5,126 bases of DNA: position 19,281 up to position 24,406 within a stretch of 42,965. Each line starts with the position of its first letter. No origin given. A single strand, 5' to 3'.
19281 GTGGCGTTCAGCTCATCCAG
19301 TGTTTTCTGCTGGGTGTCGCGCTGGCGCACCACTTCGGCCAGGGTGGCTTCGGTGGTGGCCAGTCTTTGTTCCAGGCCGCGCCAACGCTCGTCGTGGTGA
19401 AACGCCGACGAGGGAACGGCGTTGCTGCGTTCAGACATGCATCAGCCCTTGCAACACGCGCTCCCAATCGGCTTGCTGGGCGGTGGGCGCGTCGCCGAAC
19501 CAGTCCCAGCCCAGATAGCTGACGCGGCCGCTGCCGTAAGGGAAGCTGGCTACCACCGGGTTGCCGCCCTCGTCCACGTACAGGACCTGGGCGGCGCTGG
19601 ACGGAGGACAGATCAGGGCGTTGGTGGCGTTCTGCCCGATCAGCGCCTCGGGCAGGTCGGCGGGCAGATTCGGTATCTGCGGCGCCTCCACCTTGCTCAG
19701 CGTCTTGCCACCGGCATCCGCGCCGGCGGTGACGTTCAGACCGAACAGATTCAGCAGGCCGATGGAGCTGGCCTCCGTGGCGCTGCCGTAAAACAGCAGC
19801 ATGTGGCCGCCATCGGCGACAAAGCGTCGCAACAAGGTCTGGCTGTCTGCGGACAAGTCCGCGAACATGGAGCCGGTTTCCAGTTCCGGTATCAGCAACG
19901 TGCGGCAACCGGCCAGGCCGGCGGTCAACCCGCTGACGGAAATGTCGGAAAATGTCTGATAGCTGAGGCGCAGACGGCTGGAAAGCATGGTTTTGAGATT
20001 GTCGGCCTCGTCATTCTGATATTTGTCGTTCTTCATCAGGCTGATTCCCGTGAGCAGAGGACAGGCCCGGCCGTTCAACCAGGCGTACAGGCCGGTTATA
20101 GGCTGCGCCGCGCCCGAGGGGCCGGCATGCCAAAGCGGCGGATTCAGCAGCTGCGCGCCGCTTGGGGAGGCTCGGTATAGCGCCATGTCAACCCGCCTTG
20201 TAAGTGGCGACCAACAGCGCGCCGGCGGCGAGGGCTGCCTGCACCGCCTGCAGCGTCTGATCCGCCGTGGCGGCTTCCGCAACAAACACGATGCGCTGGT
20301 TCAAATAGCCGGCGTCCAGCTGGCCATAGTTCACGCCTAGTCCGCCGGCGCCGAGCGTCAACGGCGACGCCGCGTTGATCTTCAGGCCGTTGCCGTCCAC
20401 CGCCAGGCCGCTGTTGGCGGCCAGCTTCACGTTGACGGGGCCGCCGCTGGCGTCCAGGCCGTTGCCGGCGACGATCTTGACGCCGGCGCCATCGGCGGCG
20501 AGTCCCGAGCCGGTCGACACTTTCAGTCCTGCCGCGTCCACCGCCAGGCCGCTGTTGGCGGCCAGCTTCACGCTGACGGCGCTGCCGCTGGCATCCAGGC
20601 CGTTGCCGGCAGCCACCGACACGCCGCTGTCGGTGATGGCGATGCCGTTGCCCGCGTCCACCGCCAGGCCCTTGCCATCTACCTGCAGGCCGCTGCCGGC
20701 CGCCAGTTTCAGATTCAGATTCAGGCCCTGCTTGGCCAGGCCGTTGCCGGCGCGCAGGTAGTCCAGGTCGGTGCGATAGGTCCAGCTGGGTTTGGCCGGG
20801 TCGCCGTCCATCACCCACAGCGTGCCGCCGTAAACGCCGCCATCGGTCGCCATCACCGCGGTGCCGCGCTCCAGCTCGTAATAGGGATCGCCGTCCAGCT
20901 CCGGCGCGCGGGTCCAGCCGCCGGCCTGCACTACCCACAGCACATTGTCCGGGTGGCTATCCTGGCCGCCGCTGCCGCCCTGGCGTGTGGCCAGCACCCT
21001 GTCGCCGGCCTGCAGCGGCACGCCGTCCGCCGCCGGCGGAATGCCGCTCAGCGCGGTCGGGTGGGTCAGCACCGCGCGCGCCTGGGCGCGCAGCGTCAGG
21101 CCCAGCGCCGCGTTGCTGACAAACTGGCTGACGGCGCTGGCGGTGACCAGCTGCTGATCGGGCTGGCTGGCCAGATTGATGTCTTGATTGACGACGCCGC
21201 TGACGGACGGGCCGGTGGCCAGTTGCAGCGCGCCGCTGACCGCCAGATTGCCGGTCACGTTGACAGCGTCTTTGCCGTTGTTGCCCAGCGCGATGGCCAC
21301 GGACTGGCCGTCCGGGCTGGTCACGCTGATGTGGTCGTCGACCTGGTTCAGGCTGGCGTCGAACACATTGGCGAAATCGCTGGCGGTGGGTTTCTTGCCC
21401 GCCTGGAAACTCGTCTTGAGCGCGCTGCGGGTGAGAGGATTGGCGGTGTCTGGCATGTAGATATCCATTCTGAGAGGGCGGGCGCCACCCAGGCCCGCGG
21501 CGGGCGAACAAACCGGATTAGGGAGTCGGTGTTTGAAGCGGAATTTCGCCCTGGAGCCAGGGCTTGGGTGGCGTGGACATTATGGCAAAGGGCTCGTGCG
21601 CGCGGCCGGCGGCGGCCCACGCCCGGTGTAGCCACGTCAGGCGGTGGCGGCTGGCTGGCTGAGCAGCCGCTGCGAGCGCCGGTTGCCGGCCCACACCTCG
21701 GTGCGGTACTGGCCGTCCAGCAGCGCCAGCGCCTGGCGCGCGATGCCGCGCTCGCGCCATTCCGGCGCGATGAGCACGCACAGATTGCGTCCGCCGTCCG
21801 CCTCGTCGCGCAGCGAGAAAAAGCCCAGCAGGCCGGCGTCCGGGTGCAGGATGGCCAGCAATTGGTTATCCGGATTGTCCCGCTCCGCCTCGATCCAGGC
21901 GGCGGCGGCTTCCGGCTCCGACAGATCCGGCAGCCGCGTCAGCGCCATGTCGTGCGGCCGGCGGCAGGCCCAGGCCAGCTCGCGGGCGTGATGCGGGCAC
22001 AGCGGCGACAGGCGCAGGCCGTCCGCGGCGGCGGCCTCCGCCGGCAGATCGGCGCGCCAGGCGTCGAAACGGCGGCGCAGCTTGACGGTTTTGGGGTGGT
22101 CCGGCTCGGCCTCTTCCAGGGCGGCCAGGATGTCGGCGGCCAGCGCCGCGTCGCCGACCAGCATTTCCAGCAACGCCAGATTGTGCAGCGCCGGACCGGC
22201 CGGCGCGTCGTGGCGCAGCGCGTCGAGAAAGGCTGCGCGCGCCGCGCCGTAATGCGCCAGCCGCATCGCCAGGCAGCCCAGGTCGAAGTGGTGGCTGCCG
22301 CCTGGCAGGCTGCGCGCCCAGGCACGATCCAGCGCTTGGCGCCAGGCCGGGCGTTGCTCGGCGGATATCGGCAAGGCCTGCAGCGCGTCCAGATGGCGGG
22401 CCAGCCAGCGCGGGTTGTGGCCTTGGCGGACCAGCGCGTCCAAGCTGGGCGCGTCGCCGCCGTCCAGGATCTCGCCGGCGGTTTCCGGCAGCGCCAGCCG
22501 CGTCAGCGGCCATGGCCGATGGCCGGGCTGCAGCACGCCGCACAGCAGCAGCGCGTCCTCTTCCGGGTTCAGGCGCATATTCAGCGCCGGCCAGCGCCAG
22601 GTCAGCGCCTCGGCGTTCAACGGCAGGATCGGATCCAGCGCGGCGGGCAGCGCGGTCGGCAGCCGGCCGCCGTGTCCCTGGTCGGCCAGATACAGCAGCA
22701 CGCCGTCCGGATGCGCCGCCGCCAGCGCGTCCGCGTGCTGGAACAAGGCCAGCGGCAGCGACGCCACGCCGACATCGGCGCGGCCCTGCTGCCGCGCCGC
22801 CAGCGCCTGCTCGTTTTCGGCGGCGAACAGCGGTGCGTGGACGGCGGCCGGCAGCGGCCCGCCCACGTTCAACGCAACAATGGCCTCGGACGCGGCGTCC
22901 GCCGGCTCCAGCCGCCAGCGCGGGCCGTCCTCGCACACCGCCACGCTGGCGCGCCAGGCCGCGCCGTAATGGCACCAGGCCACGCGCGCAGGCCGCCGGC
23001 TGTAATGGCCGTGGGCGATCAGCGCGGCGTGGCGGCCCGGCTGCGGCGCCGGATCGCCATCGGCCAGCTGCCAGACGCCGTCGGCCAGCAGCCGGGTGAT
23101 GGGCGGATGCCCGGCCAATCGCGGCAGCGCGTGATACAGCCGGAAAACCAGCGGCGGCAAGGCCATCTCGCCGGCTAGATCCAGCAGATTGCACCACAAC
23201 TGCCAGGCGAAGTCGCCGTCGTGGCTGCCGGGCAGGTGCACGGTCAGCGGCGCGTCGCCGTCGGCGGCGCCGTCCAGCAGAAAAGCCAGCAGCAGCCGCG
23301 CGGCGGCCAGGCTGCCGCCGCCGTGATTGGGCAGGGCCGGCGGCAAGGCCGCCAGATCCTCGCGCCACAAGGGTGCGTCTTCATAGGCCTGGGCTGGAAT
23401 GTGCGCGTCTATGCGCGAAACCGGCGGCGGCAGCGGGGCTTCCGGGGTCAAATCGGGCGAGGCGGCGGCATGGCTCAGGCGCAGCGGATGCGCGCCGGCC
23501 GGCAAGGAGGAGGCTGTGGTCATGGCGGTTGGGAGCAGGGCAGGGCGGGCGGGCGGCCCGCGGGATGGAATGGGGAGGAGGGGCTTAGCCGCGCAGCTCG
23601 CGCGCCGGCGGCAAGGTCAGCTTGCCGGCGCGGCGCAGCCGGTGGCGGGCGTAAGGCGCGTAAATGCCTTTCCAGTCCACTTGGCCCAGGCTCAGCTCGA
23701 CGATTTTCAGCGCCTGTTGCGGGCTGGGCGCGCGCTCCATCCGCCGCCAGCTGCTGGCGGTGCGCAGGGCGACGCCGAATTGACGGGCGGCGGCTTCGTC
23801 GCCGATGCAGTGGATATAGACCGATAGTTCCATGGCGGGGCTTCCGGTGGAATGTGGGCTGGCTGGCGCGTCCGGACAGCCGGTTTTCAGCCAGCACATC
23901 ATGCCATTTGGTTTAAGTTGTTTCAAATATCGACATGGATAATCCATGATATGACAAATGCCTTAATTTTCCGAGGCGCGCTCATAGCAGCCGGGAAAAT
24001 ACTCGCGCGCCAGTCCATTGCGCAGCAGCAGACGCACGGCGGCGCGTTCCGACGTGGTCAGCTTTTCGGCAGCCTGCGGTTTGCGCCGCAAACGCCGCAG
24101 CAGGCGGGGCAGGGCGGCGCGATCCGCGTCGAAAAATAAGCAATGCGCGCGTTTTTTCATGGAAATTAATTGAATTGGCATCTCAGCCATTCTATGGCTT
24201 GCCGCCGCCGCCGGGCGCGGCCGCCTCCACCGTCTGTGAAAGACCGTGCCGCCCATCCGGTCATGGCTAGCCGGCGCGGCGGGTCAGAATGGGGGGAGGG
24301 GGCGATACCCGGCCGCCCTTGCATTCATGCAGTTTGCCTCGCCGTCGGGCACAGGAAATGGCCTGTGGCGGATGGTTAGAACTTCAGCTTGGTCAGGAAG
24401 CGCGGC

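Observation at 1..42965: Afp/PVC-like extracellular contractile injection system (eCIS) in two co-oriented blocks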

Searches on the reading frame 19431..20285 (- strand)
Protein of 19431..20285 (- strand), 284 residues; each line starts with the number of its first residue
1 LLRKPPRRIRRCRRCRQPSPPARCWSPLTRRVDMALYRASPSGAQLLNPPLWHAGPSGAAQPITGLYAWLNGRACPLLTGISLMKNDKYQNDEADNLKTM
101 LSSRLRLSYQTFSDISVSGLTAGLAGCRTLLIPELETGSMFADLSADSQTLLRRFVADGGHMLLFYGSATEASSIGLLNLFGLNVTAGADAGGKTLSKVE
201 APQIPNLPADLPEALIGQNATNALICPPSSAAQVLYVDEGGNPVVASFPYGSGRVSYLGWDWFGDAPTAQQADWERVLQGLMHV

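Call 8: search_protein_families(library=pfam, proteins=[window:19431-20285:-], max_evalue=0.01)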
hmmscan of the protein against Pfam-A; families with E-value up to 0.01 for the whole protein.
window:19431-20285:- (284 aa): 1 family
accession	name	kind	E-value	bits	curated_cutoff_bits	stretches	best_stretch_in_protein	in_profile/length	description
PF14258.12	DUF4350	-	0.0041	17.9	30.4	1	144-259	50-158/181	Domain of unknown function (DUF4350)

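Call 31: search_protein_families(library=pfam, proteins=[window:19431-20285:-], max_evalue=5)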
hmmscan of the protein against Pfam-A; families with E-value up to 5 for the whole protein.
window:19431-20285:- (284 aa): 4 families
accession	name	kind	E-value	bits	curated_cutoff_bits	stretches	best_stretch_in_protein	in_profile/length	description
PF14258.12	DUF4350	-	0.0041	17.9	30.4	1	144-259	50-158/181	Domain of unknown function (DUF4350)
PF03550.21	LolB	-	0.052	14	23.7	1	58-115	77-126/151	Outer membrane lipoprotein LolB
PF08532.16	Glyco_hydro_42M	-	0.25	11.2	25.8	0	231-260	154-186/207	Beta-galactosidase trimerisation domain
PF24157.1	DUF7408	-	0.31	11.4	27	1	233-259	127-153/174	Domain of unknown function (DUF7408)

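Call 32: search_protein_families(library=phrogs, proteins=[window:19431-20285:-], max_evalue=0.01)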
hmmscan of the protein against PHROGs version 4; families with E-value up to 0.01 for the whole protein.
window:19431-20285:- (284 aa): 0 families

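Call 50: search_protein_families(library=ncbifam, proteins=[window:19431-20285:-], max_evalue=0.01)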
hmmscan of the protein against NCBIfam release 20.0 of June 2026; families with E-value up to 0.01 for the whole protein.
window:19431-20285:- (284 aa): 0 families

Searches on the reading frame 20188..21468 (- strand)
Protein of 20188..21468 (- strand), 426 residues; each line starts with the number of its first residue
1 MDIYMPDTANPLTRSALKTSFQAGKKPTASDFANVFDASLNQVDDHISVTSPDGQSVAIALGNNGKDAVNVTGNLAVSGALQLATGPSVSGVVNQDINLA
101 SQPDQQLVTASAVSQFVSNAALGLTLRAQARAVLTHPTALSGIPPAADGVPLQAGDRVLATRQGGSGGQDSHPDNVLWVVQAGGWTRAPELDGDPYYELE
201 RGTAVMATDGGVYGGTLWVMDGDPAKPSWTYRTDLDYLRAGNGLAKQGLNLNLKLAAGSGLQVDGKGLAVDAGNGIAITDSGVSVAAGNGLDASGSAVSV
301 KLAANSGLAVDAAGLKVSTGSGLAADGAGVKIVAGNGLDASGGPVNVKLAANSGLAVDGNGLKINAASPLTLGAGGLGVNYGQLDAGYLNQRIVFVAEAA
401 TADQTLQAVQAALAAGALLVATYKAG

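Call 8: search_protein_families(library=pfam, proteins=[window:20188-21468:-], max_evalue=0.01)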
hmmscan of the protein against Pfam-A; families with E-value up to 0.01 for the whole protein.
window:20188-21468:- (426 aa): 0 families

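Call 31: search_protein_families(library=pfam, proteins=[window:20188-21468:-], max_evalue=5)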
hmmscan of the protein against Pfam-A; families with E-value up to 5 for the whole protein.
window:20188-21468:- (426 aa): 1 family
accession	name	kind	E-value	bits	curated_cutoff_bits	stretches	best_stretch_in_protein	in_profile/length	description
PF06536.16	Av_adeno_fibre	-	0.027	14.8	22.7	2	275-318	8-52/56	Avian adenovirus fibre, N-terminal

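Call 32: search_protein_families(library=phrogs, proteins=[window:20188-21468:-], max_evalue=0.01)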
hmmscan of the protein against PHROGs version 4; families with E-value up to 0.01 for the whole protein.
window:20188-21468:- (426 aa): 1 family
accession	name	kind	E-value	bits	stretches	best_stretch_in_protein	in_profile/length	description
phrog_2647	-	head and packaging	4.4e-16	59.9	1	104-273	95-263/336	head decoration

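Call 40: search_solved_structures(query=window:20188-21468:-, max_evalue=1, show_alignments=2)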
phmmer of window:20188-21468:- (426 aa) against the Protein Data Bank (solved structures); distinct sequences matched with E-value up to 1: 14.
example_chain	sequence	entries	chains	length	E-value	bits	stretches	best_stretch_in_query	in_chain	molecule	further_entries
9qgo_A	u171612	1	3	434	3.9e-09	39.3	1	253-380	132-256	Tail fiber protein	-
8uur_A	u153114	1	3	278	3.6e-08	36.1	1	247-317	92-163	AfpX13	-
8uut_A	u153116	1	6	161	5.1e-06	29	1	256-304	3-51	Anti-feeding prophage Fibre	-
8uus_A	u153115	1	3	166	6.3e-05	25.5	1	267-318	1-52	Antifeeding Prophage (Tailocin) fibre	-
8on5_A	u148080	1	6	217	0.0071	18.7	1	264-332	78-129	Adenoviral fiber protein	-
3ww8_A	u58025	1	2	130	0.022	17.1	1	246-337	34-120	Pizza3 protein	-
3rga_A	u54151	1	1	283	0.05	15.9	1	145-272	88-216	Epoxide hydrolase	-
4rzm_A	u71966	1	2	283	0.05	15.9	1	145-272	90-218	Epoxide hydrolase LasB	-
3s6x_A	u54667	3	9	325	0.18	14.1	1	255-317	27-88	Outer capsid protein sigma-1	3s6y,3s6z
8d4w_A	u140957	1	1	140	0.18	14.1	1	131-174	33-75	Cell entry (Mce) related family protein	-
8snb_1A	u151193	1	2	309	0.22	13.8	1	131-210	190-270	CFAP96(C4orf47)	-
9fah_A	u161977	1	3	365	0.41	12.9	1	252-363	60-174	Fiber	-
2okc_A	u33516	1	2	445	0.85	11.9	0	164-249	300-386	Type I restriction enzyme StySJI M protein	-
2kv8_A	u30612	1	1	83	0.91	11.8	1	118-181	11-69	Regulator of G-protein signaling 12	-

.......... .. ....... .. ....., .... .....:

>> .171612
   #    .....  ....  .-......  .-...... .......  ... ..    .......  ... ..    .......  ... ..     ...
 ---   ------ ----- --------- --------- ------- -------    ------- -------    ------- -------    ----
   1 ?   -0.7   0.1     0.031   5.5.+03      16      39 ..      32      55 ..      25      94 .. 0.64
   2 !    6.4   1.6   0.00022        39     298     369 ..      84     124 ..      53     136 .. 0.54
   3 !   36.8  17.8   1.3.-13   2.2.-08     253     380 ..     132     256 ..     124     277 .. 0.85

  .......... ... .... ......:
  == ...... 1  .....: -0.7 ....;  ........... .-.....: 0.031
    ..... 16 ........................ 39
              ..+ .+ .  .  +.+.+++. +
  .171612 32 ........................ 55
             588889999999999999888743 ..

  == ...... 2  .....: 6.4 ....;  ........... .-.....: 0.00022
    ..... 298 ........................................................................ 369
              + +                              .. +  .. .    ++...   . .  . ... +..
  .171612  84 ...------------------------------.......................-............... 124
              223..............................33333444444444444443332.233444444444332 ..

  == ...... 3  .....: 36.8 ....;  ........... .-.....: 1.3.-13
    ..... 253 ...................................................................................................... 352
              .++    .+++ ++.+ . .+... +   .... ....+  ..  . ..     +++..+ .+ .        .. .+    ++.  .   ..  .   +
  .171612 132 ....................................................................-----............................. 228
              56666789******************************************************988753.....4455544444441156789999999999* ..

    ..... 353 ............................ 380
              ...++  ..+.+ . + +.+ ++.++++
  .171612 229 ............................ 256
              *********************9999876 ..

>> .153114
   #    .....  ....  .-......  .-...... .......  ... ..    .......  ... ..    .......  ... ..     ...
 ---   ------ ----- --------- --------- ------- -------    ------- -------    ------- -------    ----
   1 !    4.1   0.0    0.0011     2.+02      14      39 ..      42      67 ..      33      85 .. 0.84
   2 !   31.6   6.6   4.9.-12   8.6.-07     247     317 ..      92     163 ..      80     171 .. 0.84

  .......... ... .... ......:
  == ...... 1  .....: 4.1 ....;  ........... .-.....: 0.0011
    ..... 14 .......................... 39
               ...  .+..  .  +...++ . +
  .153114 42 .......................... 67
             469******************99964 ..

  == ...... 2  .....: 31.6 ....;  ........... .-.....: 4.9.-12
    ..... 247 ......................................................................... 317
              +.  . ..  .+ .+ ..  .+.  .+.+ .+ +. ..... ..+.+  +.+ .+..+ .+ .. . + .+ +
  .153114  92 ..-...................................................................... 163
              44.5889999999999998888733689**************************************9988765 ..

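Call 50: search_protein_families(library=ncbifam, proteins=[window:20188-21468:-], max_evalue=0.01)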
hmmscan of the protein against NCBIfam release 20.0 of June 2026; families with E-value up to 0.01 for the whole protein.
window:20188-21468:- (426 aa): 0 families

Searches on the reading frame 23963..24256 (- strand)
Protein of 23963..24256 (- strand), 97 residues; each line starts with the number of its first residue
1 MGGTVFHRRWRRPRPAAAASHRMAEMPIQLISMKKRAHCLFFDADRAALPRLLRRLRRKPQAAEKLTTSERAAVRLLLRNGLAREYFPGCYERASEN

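Call 8: search_protein_families(library=pfam, proteins=[window:23963-24256:-], max_evalue=0.01)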
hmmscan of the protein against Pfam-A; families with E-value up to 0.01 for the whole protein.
window:23963-24256:- (97 aa): 0 families

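Call 31: search_protein_families(library=pfam, proteins=[window:23963-24256:-], max_evalue=5)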
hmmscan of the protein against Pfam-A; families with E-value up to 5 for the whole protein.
window:23963-24256:- (97 aa): 1 family
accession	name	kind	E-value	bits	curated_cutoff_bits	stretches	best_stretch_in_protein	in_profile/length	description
PF17944.6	Arg_decarbox_C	-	0.23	12.5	23.3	1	52-83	15-46/51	Arginine decarboxylase C-terminal helical extension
